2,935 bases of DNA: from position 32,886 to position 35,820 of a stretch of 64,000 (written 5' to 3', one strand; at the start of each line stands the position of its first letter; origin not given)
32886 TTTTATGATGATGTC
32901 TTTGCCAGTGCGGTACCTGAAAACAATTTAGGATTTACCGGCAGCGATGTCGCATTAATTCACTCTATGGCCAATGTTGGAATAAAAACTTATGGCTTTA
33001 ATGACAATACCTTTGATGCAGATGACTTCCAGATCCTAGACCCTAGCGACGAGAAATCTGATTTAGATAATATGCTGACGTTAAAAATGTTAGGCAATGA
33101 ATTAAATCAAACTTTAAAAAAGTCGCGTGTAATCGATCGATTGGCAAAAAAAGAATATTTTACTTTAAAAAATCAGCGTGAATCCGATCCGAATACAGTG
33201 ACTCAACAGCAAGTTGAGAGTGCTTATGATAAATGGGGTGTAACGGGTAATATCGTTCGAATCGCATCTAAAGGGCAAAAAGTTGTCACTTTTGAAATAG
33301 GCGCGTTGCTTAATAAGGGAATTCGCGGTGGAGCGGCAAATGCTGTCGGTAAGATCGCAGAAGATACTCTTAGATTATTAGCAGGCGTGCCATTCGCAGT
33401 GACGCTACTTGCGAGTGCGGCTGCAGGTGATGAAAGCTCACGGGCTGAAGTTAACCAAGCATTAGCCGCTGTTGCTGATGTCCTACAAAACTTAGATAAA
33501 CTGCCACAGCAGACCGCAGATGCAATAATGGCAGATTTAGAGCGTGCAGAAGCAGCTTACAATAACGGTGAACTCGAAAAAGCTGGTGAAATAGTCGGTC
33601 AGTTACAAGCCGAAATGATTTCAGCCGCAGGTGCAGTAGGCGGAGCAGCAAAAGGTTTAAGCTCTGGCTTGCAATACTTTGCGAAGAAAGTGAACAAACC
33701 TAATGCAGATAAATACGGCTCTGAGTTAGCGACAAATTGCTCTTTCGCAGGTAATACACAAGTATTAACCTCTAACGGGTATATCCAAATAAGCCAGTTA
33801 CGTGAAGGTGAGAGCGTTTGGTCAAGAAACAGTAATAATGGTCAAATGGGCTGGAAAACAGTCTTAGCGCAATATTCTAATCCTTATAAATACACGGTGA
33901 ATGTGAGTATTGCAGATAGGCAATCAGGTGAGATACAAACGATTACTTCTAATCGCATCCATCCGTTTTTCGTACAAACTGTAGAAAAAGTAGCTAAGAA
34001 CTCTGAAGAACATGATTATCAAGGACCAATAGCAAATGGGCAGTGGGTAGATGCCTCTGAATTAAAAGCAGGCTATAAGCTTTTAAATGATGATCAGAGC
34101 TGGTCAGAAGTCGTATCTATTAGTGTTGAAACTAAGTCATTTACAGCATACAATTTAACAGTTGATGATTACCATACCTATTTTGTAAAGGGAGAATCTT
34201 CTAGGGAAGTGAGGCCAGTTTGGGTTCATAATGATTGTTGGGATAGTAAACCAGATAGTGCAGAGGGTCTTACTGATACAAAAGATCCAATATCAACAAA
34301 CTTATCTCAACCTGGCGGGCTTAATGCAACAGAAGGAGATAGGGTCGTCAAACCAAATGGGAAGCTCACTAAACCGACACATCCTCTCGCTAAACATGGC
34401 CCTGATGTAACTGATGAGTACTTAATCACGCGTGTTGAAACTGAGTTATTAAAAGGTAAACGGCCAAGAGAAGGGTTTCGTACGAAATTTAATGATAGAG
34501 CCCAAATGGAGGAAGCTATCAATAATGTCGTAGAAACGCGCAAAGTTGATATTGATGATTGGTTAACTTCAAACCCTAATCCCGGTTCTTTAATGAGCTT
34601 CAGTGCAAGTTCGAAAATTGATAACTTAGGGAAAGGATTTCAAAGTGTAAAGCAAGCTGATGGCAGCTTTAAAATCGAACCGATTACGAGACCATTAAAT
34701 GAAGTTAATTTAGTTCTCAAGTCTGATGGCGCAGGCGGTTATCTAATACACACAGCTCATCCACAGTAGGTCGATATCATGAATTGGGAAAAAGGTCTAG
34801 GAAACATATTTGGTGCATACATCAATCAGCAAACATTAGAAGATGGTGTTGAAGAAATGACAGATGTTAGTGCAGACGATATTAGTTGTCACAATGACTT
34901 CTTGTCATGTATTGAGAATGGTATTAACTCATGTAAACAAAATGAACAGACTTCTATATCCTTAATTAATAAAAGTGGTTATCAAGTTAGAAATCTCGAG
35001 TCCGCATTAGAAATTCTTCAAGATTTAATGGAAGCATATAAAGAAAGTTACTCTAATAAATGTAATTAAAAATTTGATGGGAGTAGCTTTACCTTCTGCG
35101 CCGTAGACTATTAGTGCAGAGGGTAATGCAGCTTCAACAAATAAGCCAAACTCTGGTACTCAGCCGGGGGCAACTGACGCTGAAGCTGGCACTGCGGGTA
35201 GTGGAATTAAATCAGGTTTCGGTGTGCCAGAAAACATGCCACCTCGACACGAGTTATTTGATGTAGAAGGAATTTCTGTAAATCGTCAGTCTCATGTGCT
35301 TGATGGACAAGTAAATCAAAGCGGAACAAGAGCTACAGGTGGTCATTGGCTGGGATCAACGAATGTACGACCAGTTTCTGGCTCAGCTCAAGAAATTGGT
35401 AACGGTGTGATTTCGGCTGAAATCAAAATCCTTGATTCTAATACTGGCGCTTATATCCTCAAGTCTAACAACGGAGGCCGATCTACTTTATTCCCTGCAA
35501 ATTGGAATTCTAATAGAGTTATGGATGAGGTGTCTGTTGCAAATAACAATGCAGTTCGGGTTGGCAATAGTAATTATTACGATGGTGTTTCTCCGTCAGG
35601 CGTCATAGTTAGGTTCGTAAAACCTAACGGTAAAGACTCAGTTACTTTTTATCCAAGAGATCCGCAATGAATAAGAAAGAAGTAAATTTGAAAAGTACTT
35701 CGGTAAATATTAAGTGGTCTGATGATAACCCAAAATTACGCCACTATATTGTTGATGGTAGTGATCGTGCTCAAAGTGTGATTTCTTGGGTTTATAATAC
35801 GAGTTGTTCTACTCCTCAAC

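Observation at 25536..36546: Hint-processed, reconfigurable CDI-type toxin system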

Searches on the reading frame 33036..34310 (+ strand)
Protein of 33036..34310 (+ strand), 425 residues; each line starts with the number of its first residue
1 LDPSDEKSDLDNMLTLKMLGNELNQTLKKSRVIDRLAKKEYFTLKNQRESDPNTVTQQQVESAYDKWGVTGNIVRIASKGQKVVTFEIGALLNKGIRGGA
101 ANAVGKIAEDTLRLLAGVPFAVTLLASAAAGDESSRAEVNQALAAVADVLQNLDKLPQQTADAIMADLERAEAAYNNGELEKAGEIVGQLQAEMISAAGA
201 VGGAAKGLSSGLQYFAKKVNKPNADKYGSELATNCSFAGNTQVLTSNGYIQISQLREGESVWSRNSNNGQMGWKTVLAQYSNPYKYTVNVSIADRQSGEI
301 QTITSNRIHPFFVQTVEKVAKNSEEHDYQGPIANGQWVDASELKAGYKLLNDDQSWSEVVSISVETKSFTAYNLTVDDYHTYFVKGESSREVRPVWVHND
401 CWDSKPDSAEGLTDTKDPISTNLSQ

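Call 27: find_related_loci(query=window:33036-34310:+, collection=genome_contigs, flank=6000)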
Query window:33036-34310:+ (425 aa) in genome_contigs; peptide patterns used: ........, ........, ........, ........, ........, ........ (x = any residue, [..] = any of these).
67 stretches matched a pattern; 3 encode a relative of the query (tblastn E <= 1e-3); 3 distinct loci.
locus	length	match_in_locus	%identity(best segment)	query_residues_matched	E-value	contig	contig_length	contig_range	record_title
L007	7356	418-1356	42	102-407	2e-65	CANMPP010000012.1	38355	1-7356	uncultured Pelagimonas sp. isolate 4-2027-3Z.fasta genome assembly, contig: NODE_12, whole genome shotgun sequence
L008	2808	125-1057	34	104-409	4e-51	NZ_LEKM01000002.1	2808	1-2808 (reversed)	Ursidibacter arcticus strain Bamse1 contig_101_1, whole genome shotgun sequence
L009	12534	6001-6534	46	231-407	1e-47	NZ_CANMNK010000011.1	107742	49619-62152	Uncultured Roseobacter sp. isolate 908.fasta NODE_11, whole genome shotgun sequence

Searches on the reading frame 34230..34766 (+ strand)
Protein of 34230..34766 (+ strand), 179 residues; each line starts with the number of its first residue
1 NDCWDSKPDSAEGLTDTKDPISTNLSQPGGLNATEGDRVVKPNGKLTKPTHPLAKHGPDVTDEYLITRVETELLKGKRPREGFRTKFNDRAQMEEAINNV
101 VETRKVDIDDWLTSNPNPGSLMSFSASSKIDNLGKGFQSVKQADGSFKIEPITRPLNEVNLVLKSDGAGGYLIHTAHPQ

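Call 39: search_solved_structures(query=window:34230-34766:+, max_evalue=1, show_alignments=2)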
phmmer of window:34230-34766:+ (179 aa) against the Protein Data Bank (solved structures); distinct sequences matched with E-value up to 1: 0.

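Call 95: predict_structure(alignment_id=A2)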
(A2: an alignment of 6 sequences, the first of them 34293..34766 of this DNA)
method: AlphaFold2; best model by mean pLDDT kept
length: 158 residues; sequences in the alignment: 6
mean_pLDDT: 72.0   pTM: 0.64
mean pLDDT of the five models: 72.0, 66.6, 66.4, 60.4, 58.1
residues with pLDDT >= 90: 25; 70-90: 87; 50-70: 8; < 50: 38
segments of 3 or more residues with pLDDT < 50: 1-38
pLDDT, mean of each block of 10 residues (from residue 1): 27 37 39 44 83 86 82 80 86 83 86 90 94 89 73 71
secondary structure, 60 per line:
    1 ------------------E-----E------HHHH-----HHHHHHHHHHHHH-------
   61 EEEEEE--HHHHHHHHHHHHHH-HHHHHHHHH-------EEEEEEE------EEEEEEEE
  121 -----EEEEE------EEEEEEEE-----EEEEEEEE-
elements in order: H32-35 H41-53 E61-66 H69-82 H84-92 E100-106 E113-120 E126-130 E137-144 E150-157

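Call 97: fold_search(model_id=the predicted structure, library=pdb)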
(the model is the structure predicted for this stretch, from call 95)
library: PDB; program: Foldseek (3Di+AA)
matches with E <= 10: 537; with E <= 0.001: 2
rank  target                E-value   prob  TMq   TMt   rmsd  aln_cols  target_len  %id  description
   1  5e3e_B                2.4e-05  1.00  0.50  0.68   4.4       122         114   20  Crystal structure of CdiA-CT/CdiI complex from Y. kristensenii 33638 (released 2015-11-25)
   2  5e3e_D                7.0e-05  1.00  0.49  0.67   4.4       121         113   18  Crystal structure of CdiA-CT/CdiI complex from Y. kristensenii 33638 (released 2015-11-25)
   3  4xrt_B                6.7e-02  0.09  0.13  0.08  17.0       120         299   15  Crystal structure of the di-domain ARO/CYC StfQ from the steffimycin biosynthetic pathway (released 2015-12-02)
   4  6pdk                  1.9e-01  0.06  0.17  0.13  18.0       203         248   13  The Structure of Smlt3025, an immunity protein of the Stenotrophomonas maltophilia type IV secretion system (released 2019-09-04)
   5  5uwb_A                3.3e-01  0.03  0.11  0.10  16.7       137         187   12  Re-refined 4FCZ: lipid-bound crystal structure of toluene-tolerance protein from Pseudomonas putida (released 2017-04-19)
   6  3soa                  3.9e-01  0.09  0.17  0.09  15.0       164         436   10  Full-length human CaMKII (released 2011-08-31)
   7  2ux0_B                4.2e-01  0.08  0.18  0.19  13.9       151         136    9  Structure of the oligomerisation domain of calcium-calmodulin dependent protein kinase II gamma (released 2007-04-10)
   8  4jda_C                4.7e-01  0.06  0.17  0.17  14.3       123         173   12  Complex structure of abscisic acid receptor PYL3 with (-)-ABA (released 2013-07-24)
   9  5ur6                  5.3e-01  0.04  0.15  0.14  15.0       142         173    8  PYR1 bound to the rationally designed agonist cyanabactin (released 2017-11-22)
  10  3w9k                  5.3e-01  0.03  0.12  0.13  16.7       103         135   12  Crystal structure of thermoacidophile-specific protein STK_08120 complexed with myristic acid (released 2013-07-17)
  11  7t4q_D                5.3e-01  0.03  0.13  0.13  17.6       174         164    7  CryoEM structure of the HCMV Pentamer gH/gL/UL128/UL130/UL131A in complex with neutralizing fabs 2C12, 7I13 and 13H11 (released 2022-03-23)
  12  6g6z                  5.6e-01  0.08  0.21  0.13  16.3       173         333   12  Eg5-inhibitor complex (released 2018-08-08)
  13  7ury_F                5.9e-01  0.05  0.15  0.17  13.7       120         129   11  Tetradecameric hub domain of CaMKII beta (released 2022-05-11)
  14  4ds8_A                5.9e-01  0.05  0.18  0.17  15.3       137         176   12  Complex structure of abscisic acid receptor PYL3-(+)-ABA-HAB1 in the presence of Mn2+ (released 2012-06-06)
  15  3kdj_A                6.3e-01  0.06  0.19  0.17  14.5       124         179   10  Complex structure of (+)-ABA-bound PYL1 and ABI1 (released 2009-11-10)
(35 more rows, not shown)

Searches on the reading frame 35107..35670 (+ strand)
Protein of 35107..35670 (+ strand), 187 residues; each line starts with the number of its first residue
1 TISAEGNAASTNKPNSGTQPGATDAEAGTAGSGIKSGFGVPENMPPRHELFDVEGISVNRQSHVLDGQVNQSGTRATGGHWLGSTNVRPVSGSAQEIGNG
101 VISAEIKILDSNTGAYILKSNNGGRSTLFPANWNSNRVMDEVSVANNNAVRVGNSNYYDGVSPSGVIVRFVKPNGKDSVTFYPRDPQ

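Call 47: search_protein_representatives(protein=window:35107-35670:+)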
Query: 187 residues. Proteins with E-value up to 0.001 (for the whole library): 356; up to 1e-10: 37; up to 1e-30: 3. The best 150 are listed.
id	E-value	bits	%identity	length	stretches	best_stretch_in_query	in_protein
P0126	1.9e-89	314.9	100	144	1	44-187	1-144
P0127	2.0e-46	174.7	59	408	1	9-155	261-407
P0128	2.2e-32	128.9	50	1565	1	29-185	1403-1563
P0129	1.2e-20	90.6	42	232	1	31-187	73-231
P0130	5.5e-15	72.2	42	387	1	54-173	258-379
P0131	1.3e-14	71.0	40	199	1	57-183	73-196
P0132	3.2e-14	69.7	41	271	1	57-169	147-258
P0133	3.8e-14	69.5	36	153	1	55-185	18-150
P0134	6.3e-14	68.8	43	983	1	59-170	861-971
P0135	6.5e-14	68.7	43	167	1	56-183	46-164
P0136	7.0e-14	68.6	38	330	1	11-184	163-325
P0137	7.7e-14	68.5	38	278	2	63-178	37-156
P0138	1.3e-13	67.7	36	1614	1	32-183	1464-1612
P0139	1.7e-13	67.4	38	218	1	62-173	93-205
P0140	2.2e-13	67.0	37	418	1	57-173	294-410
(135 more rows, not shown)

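Call 66: find_related_loci(query=window:35107-35670:+, collection=metagenome_contigs, flank=4000)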
Query window:35107-35670:+ (187 aa) in metagenome_contigs; peptide patterns used: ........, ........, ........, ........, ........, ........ (x = any residue, [..] = any of these).
100 stretches matched a pattern; 2 encode a relative of the query (tblastn E <= 1e-3); 2 distinct loci.
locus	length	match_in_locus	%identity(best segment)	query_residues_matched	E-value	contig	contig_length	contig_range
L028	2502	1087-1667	61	13-187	1e-62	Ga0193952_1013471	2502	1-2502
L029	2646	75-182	86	152-187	2e-18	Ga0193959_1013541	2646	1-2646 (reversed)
